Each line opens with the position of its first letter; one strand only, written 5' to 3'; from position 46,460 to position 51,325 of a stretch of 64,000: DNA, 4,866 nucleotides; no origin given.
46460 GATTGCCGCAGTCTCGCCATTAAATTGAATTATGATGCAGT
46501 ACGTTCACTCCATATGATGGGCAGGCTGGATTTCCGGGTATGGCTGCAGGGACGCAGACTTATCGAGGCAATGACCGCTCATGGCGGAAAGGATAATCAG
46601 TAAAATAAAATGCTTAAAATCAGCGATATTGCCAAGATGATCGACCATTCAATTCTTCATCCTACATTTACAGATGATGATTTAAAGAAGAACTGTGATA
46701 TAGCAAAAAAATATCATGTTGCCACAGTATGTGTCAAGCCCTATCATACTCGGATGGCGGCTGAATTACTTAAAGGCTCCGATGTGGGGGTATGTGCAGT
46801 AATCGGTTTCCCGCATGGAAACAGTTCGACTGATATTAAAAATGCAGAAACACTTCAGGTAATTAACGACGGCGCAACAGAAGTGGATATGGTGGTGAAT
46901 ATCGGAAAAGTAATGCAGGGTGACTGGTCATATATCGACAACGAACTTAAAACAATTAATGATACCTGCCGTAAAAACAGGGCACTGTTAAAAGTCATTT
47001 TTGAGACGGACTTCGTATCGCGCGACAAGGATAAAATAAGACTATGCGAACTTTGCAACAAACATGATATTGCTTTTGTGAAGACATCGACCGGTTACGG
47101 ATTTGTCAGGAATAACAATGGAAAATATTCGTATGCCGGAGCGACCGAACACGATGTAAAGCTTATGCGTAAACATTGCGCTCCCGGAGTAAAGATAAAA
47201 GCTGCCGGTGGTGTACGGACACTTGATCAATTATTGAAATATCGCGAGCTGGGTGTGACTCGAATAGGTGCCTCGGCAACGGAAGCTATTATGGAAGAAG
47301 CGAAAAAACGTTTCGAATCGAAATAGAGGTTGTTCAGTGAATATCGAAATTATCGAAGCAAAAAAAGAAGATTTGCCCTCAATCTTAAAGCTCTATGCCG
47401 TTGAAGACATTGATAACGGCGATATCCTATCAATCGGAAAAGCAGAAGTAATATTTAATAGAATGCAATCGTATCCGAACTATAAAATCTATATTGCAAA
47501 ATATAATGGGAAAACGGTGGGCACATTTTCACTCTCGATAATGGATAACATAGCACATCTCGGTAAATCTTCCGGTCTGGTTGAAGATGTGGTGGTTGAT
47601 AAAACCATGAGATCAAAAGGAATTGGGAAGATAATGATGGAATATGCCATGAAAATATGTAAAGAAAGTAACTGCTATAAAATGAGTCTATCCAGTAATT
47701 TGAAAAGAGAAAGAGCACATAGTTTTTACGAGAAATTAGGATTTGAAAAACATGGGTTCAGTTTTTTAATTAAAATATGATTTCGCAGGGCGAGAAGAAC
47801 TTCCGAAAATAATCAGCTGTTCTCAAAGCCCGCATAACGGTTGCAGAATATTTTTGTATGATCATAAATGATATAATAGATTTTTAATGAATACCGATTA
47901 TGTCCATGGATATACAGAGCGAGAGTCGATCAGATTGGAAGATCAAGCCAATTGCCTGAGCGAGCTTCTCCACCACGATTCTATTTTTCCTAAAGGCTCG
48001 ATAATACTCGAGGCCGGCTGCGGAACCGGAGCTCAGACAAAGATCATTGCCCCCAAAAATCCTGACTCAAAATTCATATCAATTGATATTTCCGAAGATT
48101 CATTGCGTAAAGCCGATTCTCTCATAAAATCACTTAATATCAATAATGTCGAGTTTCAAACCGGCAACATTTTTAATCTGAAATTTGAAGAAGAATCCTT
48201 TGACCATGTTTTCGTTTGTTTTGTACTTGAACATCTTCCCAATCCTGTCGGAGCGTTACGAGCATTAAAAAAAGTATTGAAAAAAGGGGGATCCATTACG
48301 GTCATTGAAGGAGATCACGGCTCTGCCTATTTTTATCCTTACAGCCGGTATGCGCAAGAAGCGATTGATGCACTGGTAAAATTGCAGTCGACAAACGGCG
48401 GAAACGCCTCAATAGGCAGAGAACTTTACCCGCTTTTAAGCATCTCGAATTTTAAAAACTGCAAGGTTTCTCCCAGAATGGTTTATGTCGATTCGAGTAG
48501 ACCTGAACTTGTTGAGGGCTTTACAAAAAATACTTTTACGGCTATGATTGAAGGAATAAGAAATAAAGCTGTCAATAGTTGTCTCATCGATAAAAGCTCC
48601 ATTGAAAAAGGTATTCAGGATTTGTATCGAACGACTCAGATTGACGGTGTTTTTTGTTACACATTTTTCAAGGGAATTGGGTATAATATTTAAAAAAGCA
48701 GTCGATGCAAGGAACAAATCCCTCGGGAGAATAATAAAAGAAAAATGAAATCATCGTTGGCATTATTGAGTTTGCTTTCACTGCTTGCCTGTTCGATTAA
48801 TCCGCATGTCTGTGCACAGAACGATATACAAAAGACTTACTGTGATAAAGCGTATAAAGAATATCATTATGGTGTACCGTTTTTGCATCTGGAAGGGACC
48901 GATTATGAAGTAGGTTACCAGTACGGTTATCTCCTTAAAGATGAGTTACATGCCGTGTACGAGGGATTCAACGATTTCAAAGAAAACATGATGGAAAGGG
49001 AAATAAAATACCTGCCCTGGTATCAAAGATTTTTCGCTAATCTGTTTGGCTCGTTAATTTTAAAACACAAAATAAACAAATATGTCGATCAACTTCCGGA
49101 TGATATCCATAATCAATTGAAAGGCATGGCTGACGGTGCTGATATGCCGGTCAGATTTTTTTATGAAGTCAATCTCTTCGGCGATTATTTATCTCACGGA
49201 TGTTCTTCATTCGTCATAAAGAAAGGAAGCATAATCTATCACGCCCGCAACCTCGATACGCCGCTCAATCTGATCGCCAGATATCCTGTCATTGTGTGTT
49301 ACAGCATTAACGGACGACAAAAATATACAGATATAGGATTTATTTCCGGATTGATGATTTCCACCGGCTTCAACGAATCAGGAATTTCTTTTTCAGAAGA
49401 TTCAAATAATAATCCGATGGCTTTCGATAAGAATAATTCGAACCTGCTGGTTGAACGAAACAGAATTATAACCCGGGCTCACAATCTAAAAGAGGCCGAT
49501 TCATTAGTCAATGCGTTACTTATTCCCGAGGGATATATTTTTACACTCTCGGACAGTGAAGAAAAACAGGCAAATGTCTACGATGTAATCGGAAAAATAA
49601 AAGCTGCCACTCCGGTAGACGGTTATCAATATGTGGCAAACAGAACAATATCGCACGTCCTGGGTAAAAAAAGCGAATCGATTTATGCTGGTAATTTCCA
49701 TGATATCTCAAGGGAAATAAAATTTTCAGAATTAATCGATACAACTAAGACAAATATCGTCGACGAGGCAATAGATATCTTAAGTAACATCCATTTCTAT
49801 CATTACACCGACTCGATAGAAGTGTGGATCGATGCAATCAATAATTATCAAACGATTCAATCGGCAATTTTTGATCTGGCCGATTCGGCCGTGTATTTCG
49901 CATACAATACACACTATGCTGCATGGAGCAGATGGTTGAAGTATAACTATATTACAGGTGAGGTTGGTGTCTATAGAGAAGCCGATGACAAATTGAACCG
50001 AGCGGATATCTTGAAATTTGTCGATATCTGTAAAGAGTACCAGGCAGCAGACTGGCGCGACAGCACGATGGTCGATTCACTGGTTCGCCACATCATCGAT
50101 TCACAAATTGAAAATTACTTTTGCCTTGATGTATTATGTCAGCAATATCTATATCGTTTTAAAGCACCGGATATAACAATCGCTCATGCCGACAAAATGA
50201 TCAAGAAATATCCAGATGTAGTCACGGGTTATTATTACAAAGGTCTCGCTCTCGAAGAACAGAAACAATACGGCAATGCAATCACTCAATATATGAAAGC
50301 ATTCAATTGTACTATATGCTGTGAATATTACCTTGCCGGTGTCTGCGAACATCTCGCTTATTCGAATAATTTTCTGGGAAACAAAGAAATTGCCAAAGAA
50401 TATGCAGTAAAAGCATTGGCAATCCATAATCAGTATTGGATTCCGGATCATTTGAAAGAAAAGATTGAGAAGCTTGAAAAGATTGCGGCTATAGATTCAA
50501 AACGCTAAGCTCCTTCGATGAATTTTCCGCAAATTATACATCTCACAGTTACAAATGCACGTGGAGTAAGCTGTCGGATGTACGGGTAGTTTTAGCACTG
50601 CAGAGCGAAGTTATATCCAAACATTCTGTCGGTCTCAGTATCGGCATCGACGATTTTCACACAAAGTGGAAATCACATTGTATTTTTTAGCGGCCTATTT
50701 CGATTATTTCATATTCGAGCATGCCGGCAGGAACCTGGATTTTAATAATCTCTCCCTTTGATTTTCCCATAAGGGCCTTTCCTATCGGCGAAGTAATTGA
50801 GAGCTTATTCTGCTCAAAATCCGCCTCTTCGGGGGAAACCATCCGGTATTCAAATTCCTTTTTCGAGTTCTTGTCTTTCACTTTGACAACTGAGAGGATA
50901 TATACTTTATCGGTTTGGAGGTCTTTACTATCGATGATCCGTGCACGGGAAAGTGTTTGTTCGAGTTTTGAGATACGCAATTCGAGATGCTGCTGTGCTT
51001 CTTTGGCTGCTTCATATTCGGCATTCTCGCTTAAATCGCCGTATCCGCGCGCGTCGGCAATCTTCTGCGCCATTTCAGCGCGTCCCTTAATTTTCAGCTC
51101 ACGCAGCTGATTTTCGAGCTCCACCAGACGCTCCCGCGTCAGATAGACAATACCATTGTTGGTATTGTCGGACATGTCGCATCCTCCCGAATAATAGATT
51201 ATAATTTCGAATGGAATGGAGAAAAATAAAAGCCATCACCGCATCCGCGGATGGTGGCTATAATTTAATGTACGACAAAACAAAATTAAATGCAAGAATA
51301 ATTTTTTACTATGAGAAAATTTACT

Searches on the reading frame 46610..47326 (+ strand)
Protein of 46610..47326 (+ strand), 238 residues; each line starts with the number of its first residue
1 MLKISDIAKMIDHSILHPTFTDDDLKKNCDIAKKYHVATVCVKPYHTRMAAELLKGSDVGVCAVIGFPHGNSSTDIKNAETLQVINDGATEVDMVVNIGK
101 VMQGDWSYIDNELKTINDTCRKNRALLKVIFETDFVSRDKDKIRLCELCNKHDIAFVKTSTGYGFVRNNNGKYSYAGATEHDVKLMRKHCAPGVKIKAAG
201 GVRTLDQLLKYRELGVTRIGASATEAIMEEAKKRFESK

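Call 12: search_protein_families(library=pfam, proteins=[window:46610-47326:+], max_evalue=0.01)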
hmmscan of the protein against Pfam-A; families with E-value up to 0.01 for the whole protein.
window:46610-47326:+ (238 aa): 1 family
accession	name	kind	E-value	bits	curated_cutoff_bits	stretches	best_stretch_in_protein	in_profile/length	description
PF01791.15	DeoC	-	2e-12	47.7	23.8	1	9-206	4-209/229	DeoC/LacD family aldolase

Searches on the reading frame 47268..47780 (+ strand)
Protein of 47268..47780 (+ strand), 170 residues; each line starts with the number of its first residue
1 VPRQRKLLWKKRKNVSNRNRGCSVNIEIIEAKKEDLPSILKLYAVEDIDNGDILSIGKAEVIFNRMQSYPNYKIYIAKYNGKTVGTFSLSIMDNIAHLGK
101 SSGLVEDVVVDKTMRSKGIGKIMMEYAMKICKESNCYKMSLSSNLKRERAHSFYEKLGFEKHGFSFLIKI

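Call 12: search_protein_families(library=pfam, proteins=[window:47268-47780:+], max_evalue=0.01)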
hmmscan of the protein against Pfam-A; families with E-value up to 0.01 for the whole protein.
window:47268-47780:+ (170 aa): 8 families
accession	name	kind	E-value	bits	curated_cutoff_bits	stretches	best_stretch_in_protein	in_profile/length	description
PF00583.31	Acetyltransf_1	-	2.2e-18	67.1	20.7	1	66-159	24-116/116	Acetyltransferase (GNAT) family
PF13508.13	Acetyltransf_7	-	9.3e-16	58.4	27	1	71-161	2-84/84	Acetyltransferase (GNAT) domain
PF13673.13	Acetyltransf_10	-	4.2e-11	43.3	23.6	1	63-163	23-111/128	Acetyltransferase (GNAT) domain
PF13420.13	Acetyltransf_4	-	1.3e-06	29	24.3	1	31-164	4-139/155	Acetyltransferase (GNAT) domain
PF13527.13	Acetyltransf_9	-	9.9e-06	26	25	1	60-160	29-125/127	Acetyltransferase (GNAT) domain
PF12568.14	PanZ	-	0.00026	20.9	22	1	71-161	37-122/128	Acetyltransferase (GNAT) domain, PanZ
PF21926.2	FeeM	-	0.00034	20.9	27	0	58-93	20-55/158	N-acyl amino acid synthase FeeM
PF08445.16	FR47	-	0.00098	19.5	22.1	1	100-162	19-80/86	FR47-like protein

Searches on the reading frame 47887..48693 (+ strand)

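Call 12: search_protein_families(library=pfam, proteins=[window:47887-48693:+], max_evalue=0.01)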
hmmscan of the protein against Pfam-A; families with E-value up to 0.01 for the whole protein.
window:47887-48693:+ (268 aa): 13 families
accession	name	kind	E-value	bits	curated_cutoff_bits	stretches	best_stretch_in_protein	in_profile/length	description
PF13847.12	Methyltransf_31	-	2.5e-25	89.3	27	1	36-169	3-127/145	Methyltransferase domain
PF08241.18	Methyltransf_11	-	1.9e-21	76.9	21.2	1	41-137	1-93/95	Methyltransferase domain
PF13649.12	Methyltransf_25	-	7.6e-21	75.1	27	1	40-135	1-97/97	Methyltransferase domain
PF08242.18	Methyltransf_12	-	4.1e-20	72.8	30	1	41-136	1-97/98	Methyltransferase domain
PF01209.24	Ubie_methyltran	-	4.5e-15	56.1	20.1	1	36-160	47-174/233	ubiE/COQ5 methyltransferase family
PF13489.12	Methyltransf_23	-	4.1e-12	46.6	27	1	34-139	20-116/164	Methyltransferase domain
PF02390.23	Methyltransf_4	-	4.1e-11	43.1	24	1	38-112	3-80/173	Putative methyltransferase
PF08003.17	Methyltransf_9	-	3.5e-08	33.2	23.8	1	36-157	115-238/315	Protein of unknown function (DUF1698)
PF01728.25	FtsJ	-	1.3e-05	25.7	24.1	1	24-105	9-85/181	FtsJ-like methyltransferase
PF01135.25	PCMT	-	3.1e-05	24.3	20.3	1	34-139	71-171/210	Protein-L-isoaspartate(D-aspartate) O-methyltransferase (PCMT)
PF00891.24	Methyltransf_2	-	0.00013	21.9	22.3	1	34-142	60-167/210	O-methyltransferase domain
PF05175.20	MTS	-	0.00021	21.4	23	1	36-109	31-103/170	Methyltransferase small domain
PF02353.26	CMAS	-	0.0069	16.2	27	1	28-136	54-161/273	Mycolic acid cyclopropane synthetase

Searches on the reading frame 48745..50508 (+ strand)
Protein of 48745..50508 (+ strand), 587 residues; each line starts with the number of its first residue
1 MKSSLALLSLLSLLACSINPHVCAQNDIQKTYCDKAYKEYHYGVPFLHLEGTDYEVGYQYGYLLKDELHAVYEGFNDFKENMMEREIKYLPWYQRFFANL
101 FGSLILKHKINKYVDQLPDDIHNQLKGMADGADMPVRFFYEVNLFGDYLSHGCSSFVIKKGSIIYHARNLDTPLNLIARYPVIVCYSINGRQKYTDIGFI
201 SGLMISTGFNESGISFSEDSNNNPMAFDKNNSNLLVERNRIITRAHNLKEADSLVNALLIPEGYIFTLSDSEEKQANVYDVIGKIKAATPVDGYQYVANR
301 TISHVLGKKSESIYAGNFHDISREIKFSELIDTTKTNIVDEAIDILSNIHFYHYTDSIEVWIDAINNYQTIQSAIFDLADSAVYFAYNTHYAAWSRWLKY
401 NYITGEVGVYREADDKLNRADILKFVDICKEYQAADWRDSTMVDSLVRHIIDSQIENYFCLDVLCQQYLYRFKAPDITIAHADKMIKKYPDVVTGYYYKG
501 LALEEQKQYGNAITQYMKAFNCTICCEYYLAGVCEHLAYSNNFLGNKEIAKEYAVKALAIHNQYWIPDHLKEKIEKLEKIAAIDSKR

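Call 12: search_protein_families(library=pfam, proteins=[window:48745-50508:+], max_evalue=0.01)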
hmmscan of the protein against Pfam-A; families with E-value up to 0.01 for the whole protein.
window:48745-50508:+ (587 aa): 0 families

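Call 76: search_protein_families(library=padloc, proteins=[window:48745-50508:+], max_evalue=0.01)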
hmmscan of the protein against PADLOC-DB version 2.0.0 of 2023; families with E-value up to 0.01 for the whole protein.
window:48745-50508:+ (587 aa): 1 family
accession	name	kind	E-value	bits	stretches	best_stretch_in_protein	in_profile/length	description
PDLC00195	HamA2|HamA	-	0.0036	14.8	0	340-381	116-157/283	DUF1837 domain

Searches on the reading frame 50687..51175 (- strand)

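Call 27: search_protein_families(library=pfam, proteins=[window:50687-51175:-], max_evalue=0.001)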
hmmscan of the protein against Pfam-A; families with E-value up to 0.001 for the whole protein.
window:50687-51175:- (162 aa): 2 families
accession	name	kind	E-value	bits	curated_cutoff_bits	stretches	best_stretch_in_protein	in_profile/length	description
PF01272.25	GreA_GreB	-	1.4e-24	86.3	26.9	1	87-160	2-75/77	Transcription elongation factor, GreA/GreB, C-term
PF03449.20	GreA_GreB_N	-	5.3e-23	81.5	24.5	1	10-80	1-71/71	Transcription elongation factor, N-terminal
